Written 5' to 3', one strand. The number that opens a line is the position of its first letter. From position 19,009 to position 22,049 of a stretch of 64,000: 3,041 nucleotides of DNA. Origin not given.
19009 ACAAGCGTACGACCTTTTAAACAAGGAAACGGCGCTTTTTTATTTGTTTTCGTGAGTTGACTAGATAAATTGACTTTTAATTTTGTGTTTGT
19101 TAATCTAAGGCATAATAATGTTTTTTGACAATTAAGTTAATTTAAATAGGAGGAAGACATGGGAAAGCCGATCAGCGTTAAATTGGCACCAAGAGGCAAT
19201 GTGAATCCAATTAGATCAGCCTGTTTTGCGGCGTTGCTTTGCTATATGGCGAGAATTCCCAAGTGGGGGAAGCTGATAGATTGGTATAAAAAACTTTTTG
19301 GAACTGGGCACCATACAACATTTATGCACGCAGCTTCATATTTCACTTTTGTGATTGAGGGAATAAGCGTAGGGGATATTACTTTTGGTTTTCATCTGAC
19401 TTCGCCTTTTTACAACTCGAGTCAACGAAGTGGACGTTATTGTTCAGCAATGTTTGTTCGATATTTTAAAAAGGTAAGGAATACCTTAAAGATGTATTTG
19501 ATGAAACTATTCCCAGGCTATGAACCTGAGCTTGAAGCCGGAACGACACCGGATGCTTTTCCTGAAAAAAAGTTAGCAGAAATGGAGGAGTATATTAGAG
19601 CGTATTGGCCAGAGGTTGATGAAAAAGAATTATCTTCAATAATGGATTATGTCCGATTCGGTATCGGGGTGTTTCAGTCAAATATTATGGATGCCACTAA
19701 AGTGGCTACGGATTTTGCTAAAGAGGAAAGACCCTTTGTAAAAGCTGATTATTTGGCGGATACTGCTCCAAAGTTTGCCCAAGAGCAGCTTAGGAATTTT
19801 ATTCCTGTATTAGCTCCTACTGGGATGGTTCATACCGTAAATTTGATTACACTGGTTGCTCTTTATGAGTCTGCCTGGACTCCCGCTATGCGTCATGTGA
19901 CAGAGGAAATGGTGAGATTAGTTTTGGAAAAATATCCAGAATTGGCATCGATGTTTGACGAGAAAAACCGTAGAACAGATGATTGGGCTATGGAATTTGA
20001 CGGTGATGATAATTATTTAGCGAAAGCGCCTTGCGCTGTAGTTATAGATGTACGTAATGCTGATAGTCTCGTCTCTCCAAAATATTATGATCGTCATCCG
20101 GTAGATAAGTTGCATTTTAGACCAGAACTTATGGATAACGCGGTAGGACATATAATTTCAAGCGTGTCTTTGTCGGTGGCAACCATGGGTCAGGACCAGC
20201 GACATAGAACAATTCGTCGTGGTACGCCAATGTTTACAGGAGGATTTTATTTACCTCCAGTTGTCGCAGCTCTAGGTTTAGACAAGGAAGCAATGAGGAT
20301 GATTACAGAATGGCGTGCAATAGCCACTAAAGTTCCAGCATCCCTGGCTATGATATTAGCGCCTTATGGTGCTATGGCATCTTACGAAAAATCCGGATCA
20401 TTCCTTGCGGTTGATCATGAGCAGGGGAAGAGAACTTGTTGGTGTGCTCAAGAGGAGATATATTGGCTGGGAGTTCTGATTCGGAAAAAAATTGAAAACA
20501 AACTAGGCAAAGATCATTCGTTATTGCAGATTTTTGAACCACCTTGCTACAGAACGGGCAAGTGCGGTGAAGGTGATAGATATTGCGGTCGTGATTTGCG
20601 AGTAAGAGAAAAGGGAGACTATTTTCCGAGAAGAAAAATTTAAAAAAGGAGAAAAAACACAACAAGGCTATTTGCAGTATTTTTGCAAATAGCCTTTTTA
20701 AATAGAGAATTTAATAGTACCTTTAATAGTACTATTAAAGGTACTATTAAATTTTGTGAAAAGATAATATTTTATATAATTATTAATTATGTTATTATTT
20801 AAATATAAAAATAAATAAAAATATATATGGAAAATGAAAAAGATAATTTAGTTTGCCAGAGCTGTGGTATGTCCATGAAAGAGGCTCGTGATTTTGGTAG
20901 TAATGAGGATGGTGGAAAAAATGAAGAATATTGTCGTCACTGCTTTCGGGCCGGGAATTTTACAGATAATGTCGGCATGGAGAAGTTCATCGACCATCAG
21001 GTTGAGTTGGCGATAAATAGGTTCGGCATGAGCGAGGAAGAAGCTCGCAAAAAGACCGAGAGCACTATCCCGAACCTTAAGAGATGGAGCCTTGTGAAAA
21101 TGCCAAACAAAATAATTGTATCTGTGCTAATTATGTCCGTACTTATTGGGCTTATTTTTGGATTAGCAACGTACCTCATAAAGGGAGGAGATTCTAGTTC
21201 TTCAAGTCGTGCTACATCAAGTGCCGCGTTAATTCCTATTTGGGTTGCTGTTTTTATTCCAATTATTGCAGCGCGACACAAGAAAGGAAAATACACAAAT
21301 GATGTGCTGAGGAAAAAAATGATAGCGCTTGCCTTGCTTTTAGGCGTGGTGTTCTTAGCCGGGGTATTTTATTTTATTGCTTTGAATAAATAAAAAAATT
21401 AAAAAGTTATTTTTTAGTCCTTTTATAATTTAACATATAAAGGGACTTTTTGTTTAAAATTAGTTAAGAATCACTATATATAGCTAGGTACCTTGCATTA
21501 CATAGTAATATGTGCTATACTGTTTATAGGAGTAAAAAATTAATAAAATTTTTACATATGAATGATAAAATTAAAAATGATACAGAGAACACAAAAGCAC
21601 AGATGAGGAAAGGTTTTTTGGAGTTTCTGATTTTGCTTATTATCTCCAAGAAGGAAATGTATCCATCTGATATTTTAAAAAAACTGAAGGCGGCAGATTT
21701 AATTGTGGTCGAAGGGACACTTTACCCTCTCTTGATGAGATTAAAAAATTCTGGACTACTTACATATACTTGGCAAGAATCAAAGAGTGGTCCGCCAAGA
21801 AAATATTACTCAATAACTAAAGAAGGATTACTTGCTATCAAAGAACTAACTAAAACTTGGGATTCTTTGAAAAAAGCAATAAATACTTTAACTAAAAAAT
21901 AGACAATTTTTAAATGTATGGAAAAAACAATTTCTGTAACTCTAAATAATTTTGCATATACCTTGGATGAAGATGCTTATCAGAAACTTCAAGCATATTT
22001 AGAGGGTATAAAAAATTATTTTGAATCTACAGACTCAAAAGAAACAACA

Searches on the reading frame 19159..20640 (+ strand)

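Call 6: search_protein_families(library=pfam, proteins=[window:19159-20640:+], max_evalue=1)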
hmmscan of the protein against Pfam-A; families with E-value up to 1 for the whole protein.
window:19159-20640:+ (494 aa): 1 family
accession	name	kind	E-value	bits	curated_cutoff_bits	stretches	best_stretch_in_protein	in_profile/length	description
PF02511.20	Thy1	-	1e-12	48.7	24.8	2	17-261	9-191/191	Thymidylate synthase complementing protein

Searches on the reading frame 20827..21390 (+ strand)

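Call 66: search_protein_families(library=pfam, proteins=[window:20827-21390:+], max_evalue=0.001)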
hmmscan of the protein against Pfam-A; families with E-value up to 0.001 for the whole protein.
window:20827-21390:+ (188 aa): 1 family
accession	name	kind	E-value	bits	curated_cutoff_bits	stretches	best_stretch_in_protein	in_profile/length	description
PF12674.12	Zn_ribbon_2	-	3.3e-24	85.8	22.5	1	9-87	1-80/81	Putative zinc ribbon domain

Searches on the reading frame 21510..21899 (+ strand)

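Call 66: search_protein_families(library=pfam, proteins=[window:21510-21899:+], max_evalue=0.001)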
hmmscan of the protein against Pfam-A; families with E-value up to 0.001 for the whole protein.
window:21510-21899:+ (130 aa): 1 family
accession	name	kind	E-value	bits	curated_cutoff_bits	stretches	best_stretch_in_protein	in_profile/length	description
PF03551.20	PadR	-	6e-18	65.1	27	1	41-110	1-73/75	Transcriptional regulator PadR-like family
